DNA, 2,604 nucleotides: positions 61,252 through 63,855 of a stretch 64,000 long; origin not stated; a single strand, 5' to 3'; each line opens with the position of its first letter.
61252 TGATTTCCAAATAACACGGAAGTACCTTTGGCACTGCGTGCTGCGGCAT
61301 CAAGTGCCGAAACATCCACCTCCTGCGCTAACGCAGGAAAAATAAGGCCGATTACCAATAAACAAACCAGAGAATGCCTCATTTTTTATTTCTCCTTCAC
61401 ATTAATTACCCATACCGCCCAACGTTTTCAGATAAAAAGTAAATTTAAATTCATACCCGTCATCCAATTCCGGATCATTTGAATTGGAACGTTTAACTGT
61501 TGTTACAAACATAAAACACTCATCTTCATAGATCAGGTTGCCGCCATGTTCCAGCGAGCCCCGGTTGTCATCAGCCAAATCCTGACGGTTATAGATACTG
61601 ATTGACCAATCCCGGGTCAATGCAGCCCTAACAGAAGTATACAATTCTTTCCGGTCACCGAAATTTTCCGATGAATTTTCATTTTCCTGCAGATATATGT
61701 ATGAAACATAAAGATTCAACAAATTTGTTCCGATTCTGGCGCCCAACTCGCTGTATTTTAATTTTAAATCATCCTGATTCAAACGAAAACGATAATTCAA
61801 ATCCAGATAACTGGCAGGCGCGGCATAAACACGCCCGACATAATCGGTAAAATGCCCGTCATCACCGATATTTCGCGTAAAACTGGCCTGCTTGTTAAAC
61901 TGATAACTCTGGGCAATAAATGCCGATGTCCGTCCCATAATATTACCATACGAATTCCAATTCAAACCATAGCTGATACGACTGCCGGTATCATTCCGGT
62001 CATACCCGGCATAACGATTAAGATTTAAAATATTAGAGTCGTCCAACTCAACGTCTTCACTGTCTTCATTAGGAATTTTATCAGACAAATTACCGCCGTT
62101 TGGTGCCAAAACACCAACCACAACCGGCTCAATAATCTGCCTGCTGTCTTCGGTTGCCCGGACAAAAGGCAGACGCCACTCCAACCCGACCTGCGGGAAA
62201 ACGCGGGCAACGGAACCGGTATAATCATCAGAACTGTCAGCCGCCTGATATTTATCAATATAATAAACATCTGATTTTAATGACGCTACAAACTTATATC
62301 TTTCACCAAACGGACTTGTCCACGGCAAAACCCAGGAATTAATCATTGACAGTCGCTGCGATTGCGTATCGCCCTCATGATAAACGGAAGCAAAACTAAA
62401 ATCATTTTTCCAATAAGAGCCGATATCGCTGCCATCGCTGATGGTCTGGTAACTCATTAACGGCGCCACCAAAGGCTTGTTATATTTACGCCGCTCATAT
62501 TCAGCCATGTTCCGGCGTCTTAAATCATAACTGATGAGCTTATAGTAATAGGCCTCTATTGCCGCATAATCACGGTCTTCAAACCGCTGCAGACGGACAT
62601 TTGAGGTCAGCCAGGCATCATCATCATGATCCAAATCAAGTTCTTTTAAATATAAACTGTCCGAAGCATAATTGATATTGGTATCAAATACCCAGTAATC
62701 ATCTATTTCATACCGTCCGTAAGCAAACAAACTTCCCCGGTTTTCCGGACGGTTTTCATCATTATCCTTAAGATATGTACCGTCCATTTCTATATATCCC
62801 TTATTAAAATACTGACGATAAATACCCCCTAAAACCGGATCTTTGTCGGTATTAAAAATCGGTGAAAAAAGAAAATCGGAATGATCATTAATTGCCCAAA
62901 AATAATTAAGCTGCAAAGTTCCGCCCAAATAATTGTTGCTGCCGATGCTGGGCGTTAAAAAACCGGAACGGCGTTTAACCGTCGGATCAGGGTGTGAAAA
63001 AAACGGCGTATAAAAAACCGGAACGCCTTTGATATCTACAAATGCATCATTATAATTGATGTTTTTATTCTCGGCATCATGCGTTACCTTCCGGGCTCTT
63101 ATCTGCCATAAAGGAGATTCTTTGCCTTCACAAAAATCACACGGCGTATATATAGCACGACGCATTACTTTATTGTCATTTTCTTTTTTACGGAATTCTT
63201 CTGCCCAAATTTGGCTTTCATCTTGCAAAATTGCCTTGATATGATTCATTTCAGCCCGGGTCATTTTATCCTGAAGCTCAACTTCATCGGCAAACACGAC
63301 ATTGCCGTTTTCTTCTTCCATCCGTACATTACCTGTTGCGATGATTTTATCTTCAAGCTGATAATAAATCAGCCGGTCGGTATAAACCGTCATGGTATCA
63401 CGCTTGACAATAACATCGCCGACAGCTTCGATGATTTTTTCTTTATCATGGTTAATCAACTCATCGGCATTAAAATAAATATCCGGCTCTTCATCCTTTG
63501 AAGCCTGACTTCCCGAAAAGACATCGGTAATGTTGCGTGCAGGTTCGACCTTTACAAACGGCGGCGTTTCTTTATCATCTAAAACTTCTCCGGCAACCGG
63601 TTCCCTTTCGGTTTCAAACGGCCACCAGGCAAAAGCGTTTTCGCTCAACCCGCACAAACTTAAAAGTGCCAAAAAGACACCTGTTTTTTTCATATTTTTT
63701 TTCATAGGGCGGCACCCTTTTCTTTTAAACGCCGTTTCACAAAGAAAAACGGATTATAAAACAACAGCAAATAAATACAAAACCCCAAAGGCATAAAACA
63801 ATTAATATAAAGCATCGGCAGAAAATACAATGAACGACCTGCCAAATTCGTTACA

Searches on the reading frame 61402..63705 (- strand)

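Call 24: search_protein_families(library=pfam, proteins=[window:61402-63705:-], max_evalue=0.00001)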
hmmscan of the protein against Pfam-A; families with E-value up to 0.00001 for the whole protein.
window:61402-63705:- (767 aa): 1 family
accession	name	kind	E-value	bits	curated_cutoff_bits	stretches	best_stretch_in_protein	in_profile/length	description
PF04453.20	LptD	-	8.3e-51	173.9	22.4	1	321-700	1-384/384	LPS transport system D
